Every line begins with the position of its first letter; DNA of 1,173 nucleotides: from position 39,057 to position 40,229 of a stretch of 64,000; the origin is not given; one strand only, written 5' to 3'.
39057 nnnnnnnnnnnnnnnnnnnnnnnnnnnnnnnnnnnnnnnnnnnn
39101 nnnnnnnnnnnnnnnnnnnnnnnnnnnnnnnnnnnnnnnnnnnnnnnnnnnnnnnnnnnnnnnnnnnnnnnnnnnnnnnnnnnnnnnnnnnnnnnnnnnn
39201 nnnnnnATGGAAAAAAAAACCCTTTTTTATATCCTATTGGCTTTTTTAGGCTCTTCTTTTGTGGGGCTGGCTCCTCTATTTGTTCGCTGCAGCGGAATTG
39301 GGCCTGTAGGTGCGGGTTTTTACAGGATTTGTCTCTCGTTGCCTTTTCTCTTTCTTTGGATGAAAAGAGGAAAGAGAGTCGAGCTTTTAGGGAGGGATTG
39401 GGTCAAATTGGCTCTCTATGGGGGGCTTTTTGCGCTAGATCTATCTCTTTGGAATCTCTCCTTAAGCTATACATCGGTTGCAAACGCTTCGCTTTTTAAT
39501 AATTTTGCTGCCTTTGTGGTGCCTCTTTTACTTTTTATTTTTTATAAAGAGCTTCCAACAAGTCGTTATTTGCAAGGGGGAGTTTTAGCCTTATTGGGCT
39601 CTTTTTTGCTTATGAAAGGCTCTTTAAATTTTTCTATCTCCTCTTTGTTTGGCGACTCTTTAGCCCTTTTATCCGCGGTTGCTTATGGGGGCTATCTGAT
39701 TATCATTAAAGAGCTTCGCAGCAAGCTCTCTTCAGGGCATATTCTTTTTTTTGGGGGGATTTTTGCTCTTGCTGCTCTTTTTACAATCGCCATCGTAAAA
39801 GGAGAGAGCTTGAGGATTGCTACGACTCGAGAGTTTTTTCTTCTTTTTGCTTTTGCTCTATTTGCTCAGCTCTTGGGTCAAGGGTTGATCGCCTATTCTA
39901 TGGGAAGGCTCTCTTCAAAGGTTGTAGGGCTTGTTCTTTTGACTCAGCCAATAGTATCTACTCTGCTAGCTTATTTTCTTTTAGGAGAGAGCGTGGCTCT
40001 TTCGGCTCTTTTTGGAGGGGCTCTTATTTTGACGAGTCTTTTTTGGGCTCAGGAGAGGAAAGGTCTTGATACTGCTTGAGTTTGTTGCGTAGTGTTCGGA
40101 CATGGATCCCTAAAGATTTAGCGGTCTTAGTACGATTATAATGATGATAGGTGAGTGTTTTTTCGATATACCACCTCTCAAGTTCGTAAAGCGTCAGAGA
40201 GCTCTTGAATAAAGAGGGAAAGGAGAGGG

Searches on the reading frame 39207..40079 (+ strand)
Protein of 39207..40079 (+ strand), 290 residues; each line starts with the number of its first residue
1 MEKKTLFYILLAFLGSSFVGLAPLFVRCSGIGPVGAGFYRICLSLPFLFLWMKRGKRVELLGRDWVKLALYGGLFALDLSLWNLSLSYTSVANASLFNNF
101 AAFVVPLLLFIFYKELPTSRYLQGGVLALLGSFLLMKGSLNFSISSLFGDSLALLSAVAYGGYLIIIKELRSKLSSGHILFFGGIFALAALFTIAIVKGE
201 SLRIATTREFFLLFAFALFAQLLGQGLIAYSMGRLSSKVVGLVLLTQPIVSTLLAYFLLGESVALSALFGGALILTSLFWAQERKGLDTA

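Call 52: find_encoding_contigs(protein=window:39207-40079:+, flank=3000, max_places=10)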
Protein window:39207-40079:+ (290 aa): 1 contig read that carries it; 1 place shown.
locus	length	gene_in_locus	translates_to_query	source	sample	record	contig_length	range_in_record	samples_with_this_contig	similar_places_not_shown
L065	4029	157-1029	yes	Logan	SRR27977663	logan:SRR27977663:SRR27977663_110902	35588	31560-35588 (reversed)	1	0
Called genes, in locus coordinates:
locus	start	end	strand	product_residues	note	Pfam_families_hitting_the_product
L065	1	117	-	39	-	?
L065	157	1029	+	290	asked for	PF00892:EamA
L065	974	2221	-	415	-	PF00158:Sigma54_activat, PF14532:Sigma54_activ_2, PF25601:AAA_lid_14, PF02954:HTH_8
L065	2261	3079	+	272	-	-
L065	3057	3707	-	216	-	PF00702:Hydrolase, PF13419:HAD_2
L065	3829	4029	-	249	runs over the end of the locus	PF01416:PseudoU_synth_1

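Call 69: find_homologous_proteins(query=window:39207-40079:+, max_evalue=1e-30)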
Query window:39207-40079:+ (290 aa): 56 proteins with E <= 1e-30 among 8000 candidates.
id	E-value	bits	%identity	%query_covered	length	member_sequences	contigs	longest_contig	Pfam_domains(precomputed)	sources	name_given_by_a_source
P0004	2.5e-172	590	100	100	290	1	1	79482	PF00892.27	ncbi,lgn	ncbi:MAG: DMT family transporter [Simkaniaceae bacterium]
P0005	3.6e-47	180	36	99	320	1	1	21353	PF00892.27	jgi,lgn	jgi:drug/metabolite transporter (DMT)-like permease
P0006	6.3e-46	175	42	88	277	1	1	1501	PF00892.27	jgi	jgi:drug/metabolite transporter (DMT)-like permease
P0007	3.4e-45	173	39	90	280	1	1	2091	PF00892.27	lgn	-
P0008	2.8e-41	160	36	87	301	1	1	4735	PF00892.27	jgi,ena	-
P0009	2.9e-41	160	36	93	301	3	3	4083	PF00892.27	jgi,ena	-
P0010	1.5e-40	158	36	93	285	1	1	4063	PF00892.27,PF03151.23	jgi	jgi:drug/metabolite transporter (DMT)-like permease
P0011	1.8e-39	154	35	93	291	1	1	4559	PF00892.27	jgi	-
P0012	6.0e-38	149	34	98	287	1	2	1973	PF00892.27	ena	-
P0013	6.0e-38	149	36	91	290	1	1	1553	PF00892.27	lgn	-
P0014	1.1e-37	148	34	94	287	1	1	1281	PF00892.27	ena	-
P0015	1.6e-37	148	35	93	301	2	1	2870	PF00892.27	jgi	-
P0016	2.1e-37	148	41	71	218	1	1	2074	PF00892.27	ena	-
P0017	4.1e-37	147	36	93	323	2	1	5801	PF00892.27,PF03151.23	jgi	jgi:drug/metabolite transporter (DMT)-like permease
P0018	7.5e-37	146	33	99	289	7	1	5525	PF00892.27,PF03151.23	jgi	-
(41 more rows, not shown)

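Call 74: search_protein_families(library=pfam, proteins=[window:39207-40079:+], max_evalue=0.01)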
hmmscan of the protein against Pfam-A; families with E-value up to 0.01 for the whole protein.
window:39207-40079:+ (290 aa): 1 family
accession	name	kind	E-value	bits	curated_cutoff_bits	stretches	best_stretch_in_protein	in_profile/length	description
PF00892.27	EamA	-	1.3e-29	103.6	28.2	2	148-279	2-131/135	EamA-like transporter family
